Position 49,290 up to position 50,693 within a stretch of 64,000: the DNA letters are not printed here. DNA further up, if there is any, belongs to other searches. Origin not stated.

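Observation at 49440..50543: Stand-alone, probably catalytically altered sigma54-activator core domain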

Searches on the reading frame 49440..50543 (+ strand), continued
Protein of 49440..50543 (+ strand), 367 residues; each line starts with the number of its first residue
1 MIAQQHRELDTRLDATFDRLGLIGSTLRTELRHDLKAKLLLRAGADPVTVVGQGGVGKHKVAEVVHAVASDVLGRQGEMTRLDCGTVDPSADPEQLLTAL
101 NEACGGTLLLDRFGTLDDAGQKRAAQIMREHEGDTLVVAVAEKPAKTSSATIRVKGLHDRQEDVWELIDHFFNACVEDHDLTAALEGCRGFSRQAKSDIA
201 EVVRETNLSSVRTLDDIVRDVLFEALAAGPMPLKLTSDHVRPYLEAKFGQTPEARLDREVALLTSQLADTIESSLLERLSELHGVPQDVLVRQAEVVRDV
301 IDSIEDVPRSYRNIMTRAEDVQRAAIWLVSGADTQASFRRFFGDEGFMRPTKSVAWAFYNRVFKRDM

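Call 22: fold_search(model_id=the predicted structure, library=pdb)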
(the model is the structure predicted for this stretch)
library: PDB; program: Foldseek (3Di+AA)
matches with E <= 10: 1284; with E <= 0.001: 403
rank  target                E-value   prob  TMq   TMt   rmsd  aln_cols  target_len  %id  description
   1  1ny5_A                2.2e-09  1.00  0.44  0.42   9.2       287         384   17  Crystal structure of sigm54 activator (AAA+ ATPase) in the inactive state (released 2003-11-11)
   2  1ny5_B                4.5e-09  1.00  0.45  0.43   8.9       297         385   16  Crystal structure of sigm54 activator (AAA+ ATPase) in the inactive state (released 2003-11-11)
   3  3m0e_A                8.5e-09  1.00  0.42  0.60   4.4       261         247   17  Crystal structure of the ATP-bound state of Walker B mutant of NtrC1 ATPase domain (released 2010-11-03)
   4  1ny6_H                1.2e-08  1.00  0.45  0.64   4.1       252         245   18  Crystal structure of sigm54 activator (AAA+ ATPase) in the active state (released 2003-11-11)
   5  5m7n_A                1.2e-08  1.00  0.48  0.41   7.6       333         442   17  Crystal structure of NtrX from Brucella abortus in complex with ATP processed with the CrystalDirect automated mountin (released 2017-01-25)
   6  5m7p_A                1.2e-08  1.00  0.47  0.40  10.9       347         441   18  Crystal structure of NtrX from Brucella abortus in complex with ADP processed with the CrystalDirect automated mountin (released 2017-01-25)
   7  1ojl_E                1.7e-08  1.00  0.43  0.54  14.0       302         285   19  Crystal structure of a sigma54-activator suggests the mechanism for the conformational switch necessary for sigma54 bi (released 2005-05-19)
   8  7v2b_D                1.8e-08  1.00  0.43  0.43   5.0       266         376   19  Crystal Structure of VpsR display novel dimeric architecture and c-di-GMP binding: mechanistic implications in oligome (released 2022-04-06)
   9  1ny6_A                2.2e-08  1.00  0.43  0.61   4.0       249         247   17  Crystal structure of sigm54 activator (AAA+ ATPase) in the active state (released 2003-11-11)
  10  2c96                  2.2e-08  1.00  0.41  0.60   4.6       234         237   18  Structural basis of the nucleotide driven conformational changes in the AAA domain of transcription activator PspF (released 2006-02-01)
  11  1ojl_D                2.5e-08  1.00  0.43  0.52  12.2       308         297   19  Crystal structure of a sigma54-activator suggests the mechanism for the conformational switch necessary for sigma54 bi (released 2005-05-19)
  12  1ny6_B                3.2e-08  1.00  0.43  0.62   4.5       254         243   18  Crystal structure of sigm54 activator (AAA+ ATPase) in the active state (released 2003-11-11)
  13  4lzz_W                3.7e-08  1.00  0.43  0.61   4.2       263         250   16  Nucleotide-induced asymmetry within atpase activator ring drives s54-RNAP interaction and ATP hydrolysis (released 2013-12-04)
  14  4qos                  4.2e-08  1.00  0.43  0.62   4.8       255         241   18  CRYSTAL STRUCTURE OF PSPF(1-265) E108Q MUTANT bound to ADP (released 2014-08-06)
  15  4qnm                  5.7e-08  1.00  0.40  0.59   4.6       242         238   17  CRYSTAL STRUCTURE of PSPF(1-265) E108Q MUTANT (released 2014-08-06)
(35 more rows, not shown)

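Call 23: find_related_loci(query=A1, collection=genome_contigs, flank=10000)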
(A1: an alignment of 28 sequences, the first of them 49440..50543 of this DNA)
Query A1 (367 aa) in genome_contigs; peptide patterns used: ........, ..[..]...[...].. (x = any residue, [..] = any of these).
64 stretches matched a pattern; 24 encode a relative of the query (tblastn E <= 1e-3); 24 distinct loci.
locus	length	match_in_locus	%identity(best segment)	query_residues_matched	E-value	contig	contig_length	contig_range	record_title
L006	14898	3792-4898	57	1-366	3e-135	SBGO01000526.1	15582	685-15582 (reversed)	MAG: Deltaproteobacteria bacterium isolate M1802 scaffold_613_1, whole genome shotgun sequence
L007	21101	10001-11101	56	4-367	3e-132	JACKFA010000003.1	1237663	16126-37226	MAG: Deltaproteobacteria bacterium isolate HK-STAS-MYXO-48 HK-STAS-MYXO-48_3, whole genome shotgun sequence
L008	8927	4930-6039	54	1-367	1e-120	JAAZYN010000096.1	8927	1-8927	MAG: Myxococcales bacterium isolate bin59p NODE_96_length_8927_cov_3.445108, whole genome shotgun sequence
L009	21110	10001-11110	52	1-367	1e-119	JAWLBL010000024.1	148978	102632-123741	MAG: Myxococcota bacterium isolate 15dZY3.bin.102 NODE_229_length_148978_cov_85.250720, whole genome shotgun sequence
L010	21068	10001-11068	53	17-366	4e-117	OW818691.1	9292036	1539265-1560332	metagenome genome assembly, chromosome: 1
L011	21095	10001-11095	52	4-366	1e-111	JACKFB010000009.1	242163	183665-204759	MAG: Deltaproteobacteria bacterium isolate HK-STAS-MYXO-49 HK-STAS-MYXO-49_9, whole genome shotgun sequence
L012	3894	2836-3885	50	13-367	2e-110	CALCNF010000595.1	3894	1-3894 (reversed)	MAG TPA_asm: uncultured proteobacterium isolate ERR599101_bin.47_CONCOCT_v1.1_MAG genome assembly, contig: ERZ841449.176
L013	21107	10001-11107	50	8-366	7e-109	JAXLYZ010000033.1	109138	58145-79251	MAG: Myxococcota bacterium isolate STL-MYX26 C4.62.fa-33, whole genome shotgun sequence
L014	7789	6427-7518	53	5-366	2e-108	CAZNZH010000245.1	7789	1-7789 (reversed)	MAG TPA_asm: uncultured Myxococcales bacterium isolate binchicken_co235_11 genome assembly, contig: NODE_21165_length_77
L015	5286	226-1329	50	8-367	1e-108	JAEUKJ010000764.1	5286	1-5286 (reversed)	MAG: Deltaproteobacteria bacterium isolate new MAG-92 k141_445237, whole genome shotgun sequence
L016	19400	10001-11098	51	9-366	2e-107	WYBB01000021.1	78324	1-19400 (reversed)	MAG: Deltaproteobacteria bacterium isolate PRO4 k127_32898, whole genome shotgun sequence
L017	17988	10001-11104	49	1-364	1e-104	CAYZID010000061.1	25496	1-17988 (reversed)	MAG TPA_asm: uncultured Myxococcales bacterium isolate binchicken_co64_124 genome assembly, contig: NODE_1282_length_254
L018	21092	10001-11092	51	5-366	2e-104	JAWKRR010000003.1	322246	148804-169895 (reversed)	MAG: Myxococcota bacterium isolate BC1.85 BC1.85.fa-3, whole genome shotgun sequence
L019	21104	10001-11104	52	1-367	1e-114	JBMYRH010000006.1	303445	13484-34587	MAG: Myxococcota bacterium isolate ME_XS_2303_bin_6 ME_XS_2303_bin_6_5, whole genome shotgun sequence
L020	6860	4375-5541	31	18-363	9e-47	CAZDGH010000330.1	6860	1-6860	MAG TPA_asm: uncultured Myxococcales bacterium isolate binchicken_co286_177 genome assembly, contig: NODE_12035_length_6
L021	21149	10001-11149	32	18-363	2e-43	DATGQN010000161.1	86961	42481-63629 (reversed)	MAG TPA_asm: Myxococcaceae bacterium isolate SMAG_U10425 k141_4072654, whole genome shotgun sequence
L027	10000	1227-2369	30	20-365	3e-40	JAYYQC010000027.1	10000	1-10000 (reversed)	MAG: Myxococcota bacterium isolate DS_MAG40 DS_MAG40_0027, whole genome shotgun sequence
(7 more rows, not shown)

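Call 46: search_protein_families(library=pfam, proteins=[L021:5087-9862:+, L021:9977-11176:+, L021:11173-11913:+, L021:2368-5184:-, L021:11859-12746:-, L027:2382-3161:+, L027:3155-3526:+, L027:3548-4099:-, L027:4096-4887:-], max_evalue=0.01)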
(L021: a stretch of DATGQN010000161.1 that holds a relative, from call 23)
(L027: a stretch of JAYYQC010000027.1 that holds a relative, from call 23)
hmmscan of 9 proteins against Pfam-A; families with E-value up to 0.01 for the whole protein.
L021:5087-9862:+ (1591 aa): 5 families
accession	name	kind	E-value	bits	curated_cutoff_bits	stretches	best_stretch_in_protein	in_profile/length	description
PF16313.11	DUF4953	-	4.9e-05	23.1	24.2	1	829-857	7-35/316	Met-zincin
PF13688.12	Reprolysin_5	-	0.00038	21.2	27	1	829-859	135-165/196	Metallo-peptidase family M12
PF13582.12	Reprolysin_3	-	0.00084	20.3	22.4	0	833-851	104-122/123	Metallo-peptidase family M12B Reprolysin-like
PF13583.11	Reprolysin_4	-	0.0029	17.7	22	1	833-861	133-161/203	Metallo-peptidase family M12B Reprolysin-like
PF00413.30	Peptidase_M10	-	0.01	16.2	24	0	835-857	108-130/159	Matrixin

L021:9977-11176:+ (399 aa): 4 families
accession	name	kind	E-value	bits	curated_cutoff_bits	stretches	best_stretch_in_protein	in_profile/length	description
PF00158.32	Sigma54_activat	-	7.7e-41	140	20.2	1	27-178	13-161/168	Sigma-54 interaction domain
PF14532.12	Sigma54_activ_2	-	1.1e-10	42.3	25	1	35-188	20-138/138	Sigma-54 interaction domain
PF13401.12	AAA_22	-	1.4e-05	25.9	27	1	35-133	4-106/130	AAA domain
PF07728.20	AAA_5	-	6.5e-05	23.4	22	1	41-151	4-109/139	AAA domain (dynein-related subfamily)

L021:11173-11913:+ (246 aa): 0 families

L021:2368-5184:- (938 aa): 0 families

L021:11859-12746:- (295 aa): 0 families

L027:2382-3161:+ (259 aa): 0 families

L027:3155-3526:+ (123 aa): 0 families

L027:3548-4099:- (183 aa): 1 family
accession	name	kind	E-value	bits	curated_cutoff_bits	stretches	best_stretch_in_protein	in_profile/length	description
PF01288.25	HPPK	-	2e-29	102.8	25.7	1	6-137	1-114/116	7,8-dihydro-6-hydroxymethylpterin-pyrophosphokinase (HPPK)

L027:4096-4887:- (263 aa): 3 families
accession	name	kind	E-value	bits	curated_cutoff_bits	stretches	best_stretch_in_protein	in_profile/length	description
PF05173.19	DapB_C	-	3.8e-43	146.9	27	1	126-257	1-121/121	Dihydrodipicolinate reductase, C-terminus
PF01113.26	DapB_N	-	2.7e-22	79.6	25.6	1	10-122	1-123/124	Dihydrodipicolinate reductase, N-terminus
PF13380.12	CoA_binding_2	-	0.0068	17.3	22.8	0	11-124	2-111/116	CoA binding domain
